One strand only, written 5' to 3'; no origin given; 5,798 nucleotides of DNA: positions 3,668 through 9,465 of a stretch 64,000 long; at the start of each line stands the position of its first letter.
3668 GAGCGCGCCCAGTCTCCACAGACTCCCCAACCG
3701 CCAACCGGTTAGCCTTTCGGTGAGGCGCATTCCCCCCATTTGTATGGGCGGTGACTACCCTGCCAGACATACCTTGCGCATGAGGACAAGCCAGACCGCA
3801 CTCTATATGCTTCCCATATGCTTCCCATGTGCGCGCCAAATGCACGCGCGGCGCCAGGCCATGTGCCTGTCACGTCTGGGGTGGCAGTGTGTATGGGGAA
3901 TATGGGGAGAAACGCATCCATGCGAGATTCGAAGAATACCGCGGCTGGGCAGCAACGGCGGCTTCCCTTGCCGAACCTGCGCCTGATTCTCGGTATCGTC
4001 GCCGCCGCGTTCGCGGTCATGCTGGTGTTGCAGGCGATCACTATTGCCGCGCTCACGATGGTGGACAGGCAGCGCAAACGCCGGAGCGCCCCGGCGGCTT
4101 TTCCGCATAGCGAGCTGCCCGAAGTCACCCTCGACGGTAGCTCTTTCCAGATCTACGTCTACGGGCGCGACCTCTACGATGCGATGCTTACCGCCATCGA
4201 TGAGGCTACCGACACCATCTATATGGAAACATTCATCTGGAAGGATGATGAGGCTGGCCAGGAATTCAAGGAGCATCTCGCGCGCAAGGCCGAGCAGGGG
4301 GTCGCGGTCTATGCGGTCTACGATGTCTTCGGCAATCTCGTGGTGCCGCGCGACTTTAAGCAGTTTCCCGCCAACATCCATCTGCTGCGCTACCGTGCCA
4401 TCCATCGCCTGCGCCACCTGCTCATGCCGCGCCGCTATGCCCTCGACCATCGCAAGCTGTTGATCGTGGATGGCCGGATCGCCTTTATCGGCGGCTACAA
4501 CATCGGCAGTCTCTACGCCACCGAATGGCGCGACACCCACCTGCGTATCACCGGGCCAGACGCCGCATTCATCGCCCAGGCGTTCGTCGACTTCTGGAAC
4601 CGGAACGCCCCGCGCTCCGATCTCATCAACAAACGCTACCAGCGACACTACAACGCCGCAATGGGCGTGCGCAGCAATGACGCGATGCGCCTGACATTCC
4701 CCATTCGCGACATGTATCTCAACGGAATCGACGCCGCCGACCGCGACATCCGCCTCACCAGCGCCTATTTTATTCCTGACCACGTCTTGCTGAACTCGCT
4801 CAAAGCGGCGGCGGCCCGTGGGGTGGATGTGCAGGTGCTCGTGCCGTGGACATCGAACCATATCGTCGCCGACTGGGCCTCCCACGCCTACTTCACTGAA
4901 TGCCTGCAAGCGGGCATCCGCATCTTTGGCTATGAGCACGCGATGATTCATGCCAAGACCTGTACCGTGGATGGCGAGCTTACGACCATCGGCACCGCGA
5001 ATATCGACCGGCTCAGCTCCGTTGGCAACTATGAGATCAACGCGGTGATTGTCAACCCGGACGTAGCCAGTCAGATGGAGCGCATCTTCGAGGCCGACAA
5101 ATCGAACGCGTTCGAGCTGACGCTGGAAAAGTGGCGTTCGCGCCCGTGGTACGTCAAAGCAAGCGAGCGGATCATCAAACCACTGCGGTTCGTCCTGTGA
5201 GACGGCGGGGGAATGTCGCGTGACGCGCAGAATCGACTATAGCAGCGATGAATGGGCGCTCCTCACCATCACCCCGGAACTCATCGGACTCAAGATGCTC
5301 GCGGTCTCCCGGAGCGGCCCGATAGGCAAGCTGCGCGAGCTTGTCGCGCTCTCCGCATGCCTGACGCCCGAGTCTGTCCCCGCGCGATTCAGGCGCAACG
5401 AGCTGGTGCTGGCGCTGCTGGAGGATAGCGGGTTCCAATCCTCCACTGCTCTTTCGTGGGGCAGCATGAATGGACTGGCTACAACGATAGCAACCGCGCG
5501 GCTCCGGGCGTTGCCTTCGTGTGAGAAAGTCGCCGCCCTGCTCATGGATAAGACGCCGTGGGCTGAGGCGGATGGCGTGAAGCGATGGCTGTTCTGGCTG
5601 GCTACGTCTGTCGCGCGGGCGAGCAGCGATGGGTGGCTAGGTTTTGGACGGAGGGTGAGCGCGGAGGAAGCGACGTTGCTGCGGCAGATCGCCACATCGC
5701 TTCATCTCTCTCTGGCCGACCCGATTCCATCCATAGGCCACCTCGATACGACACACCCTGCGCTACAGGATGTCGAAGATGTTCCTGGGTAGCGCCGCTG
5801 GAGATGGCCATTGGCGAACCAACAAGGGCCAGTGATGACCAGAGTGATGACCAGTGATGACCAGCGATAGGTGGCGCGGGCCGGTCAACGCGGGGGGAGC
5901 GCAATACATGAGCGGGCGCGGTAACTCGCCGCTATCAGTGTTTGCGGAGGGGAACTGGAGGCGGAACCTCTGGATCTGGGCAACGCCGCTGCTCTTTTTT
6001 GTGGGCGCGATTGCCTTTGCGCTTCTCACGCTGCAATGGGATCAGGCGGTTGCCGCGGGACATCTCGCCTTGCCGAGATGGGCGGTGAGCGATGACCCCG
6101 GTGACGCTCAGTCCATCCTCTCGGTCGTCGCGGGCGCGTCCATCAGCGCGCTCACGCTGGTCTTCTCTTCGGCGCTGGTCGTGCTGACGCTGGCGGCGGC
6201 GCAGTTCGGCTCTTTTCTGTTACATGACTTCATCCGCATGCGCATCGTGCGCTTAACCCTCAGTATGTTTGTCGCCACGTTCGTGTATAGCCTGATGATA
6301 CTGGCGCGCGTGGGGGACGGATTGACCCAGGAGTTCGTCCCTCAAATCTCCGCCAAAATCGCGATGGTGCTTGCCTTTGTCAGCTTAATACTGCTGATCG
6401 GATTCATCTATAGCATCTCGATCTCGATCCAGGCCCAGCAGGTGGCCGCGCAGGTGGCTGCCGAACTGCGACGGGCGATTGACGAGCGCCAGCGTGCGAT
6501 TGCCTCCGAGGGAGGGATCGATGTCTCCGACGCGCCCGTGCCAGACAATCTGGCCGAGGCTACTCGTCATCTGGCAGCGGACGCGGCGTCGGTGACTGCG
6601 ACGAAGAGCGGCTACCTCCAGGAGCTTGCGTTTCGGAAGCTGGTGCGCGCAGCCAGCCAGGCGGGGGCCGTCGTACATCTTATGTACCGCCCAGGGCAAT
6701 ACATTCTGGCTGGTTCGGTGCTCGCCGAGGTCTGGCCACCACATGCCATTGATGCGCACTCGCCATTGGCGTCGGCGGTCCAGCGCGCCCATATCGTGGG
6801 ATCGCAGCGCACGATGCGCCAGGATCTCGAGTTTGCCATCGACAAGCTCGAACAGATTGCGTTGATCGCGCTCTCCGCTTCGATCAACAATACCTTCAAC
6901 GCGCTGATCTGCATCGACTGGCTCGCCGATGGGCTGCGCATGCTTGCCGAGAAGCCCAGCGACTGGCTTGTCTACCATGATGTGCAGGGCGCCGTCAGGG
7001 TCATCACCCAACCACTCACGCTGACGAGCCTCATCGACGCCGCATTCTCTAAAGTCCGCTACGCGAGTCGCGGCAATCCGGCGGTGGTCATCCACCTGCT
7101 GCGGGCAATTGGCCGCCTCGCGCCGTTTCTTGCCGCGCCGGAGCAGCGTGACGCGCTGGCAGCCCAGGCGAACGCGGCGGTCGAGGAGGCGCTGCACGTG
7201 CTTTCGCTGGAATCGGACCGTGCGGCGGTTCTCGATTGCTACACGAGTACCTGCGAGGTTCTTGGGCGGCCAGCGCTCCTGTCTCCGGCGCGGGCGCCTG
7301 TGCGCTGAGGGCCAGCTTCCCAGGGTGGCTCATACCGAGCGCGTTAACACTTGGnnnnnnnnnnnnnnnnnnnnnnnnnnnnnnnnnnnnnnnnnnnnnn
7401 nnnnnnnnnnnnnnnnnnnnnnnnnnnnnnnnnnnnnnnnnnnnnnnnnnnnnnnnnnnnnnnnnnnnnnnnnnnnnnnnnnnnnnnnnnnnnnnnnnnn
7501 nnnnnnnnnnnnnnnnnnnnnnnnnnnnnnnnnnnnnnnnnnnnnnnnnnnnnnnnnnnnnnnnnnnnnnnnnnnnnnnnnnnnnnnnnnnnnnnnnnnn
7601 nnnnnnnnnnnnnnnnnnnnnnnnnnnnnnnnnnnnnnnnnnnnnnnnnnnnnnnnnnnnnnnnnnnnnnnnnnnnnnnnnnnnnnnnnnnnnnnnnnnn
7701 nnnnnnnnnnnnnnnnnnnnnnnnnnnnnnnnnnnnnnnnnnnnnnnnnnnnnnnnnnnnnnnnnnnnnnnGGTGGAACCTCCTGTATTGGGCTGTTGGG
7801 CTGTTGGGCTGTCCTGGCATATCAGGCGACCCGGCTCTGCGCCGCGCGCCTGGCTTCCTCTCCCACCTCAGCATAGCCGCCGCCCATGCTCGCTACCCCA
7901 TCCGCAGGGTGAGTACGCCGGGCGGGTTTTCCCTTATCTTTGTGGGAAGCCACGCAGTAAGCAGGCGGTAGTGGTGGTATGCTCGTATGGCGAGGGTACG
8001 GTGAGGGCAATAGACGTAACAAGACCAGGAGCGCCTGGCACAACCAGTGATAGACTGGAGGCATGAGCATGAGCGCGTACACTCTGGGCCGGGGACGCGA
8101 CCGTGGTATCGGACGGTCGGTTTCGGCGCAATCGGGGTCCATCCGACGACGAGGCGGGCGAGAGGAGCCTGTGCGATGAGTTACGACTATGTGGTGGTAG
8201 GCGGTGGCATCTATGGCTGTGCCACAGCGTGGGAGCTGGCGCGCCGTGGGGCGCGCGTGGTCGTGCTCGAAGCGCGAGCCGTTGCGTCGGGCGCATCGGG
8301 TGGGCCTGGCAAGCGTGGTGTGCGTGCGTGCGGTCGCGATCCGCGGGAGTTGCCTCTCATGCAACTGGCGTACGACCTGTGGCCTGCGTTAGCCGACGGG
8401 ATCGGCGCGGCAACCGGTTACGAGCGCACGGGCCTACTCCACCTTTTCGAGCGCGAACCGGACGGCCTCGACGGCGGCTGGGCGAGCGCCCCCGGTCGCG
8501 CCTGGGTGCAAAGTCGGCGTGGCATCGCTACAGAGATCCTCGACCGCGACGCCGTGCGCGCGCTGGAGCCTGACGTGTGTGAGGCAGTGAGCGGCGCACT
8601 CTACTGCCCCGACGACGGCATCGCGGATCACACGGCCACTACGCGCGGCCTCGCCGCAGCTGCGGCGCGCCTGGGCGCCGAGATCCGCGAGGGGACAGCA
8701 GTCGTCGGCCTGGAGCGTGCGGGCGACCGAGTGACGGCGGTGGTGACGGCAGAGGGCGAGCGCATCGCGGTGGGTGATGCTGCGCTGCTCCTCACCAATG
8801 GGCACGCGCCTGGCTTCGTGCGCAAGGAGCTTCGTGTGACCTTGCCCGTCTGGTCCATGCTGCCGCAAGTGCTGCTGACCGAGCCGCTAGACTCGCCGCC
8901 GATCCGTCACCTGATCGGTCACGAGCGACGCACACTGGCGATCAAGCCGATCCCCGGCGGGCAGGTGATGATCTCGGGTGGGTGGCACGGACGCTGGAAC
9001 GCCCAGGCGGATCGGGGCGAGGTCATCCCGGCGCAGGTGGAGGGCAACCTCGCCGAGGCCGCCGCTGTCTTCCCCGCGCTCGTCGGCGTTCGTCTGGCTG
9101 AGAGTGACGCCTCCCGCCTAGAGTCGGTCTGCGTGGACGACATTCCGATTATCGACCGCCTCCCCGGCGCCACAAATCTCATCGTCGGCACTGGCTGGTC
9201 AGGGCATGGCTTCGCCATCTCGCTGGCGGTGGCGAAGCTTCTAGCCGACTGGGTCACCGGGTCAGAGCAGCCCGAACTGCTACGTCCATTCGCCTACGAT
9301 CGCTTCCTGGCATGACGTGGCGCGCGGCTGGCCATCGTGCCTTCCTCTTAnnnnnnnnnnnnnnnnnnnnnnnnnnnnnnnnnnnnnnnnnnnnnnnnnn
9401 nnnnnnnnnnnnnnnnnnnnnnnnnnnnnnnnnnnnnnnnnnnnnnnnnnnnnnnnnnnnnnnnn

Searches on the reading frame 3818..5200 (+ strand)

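Call 25: search_protein_families(library=pfam, proteins=[window:3818-5200:+], max_evalue=0.00001)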
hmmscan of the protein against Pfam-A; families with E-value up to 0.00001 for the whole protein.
window:3818-5200:+ (460 aa): 2 families
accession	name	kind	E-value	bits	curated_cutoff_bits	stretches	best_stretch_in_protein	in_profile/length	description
PF13091.12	PLDc_2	-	1.7e-37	128.6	27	2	302-427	3-131/132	PLD-like domain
PF00614.28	PLDc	-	6.1e-09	36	21.9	0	210-229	5-24/28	Phospholipase D Active site motif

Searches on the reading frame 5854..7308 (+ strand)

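Call 25: search_protein_families(library=pfam, proteins=[window:5854-7308:+], max_evalue=0.00001)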
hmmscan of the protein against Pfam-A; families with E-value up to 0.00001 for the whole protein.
window:5854-7308:+ (484 aa): 1 family
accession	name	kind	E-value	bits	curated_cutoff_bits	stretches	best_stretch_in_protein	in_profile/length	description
PF10011.15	DUF2254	-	9.3e-91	304.8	28.8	1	41-419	4-366/368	Predicted membrane protein (DUF2254)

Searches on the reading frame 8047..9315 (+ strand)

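Call 25: search_protein_families(library=pfam, proteins=[window:8047-9315:+], max_evalue=0.00001)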
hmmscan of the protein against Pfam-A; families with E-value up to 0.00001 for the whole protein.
window:8047-9315:+ (422 aa): 4 families
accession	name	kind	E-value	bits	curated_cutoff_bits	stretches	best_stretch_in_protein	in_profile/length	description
PF01266.30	DAO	-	4e-61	207.9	27.9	1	47-402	1-353/353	FAD dependent oxidoreductase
PF01494.25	FAD_binding_3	-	2.1e-08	34.2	22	1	47-236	3-140/349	FAD binding domain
PF13450.12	NAD_binding_8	-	1.4e-07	32.1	21.9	1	50-84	1-35/68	NAD(P)-binding Rossmann-like domain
PF00890.30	FAD_binding_2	-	7.8e-07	29.1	20.4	0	47-86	1-43/414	FAD binding domain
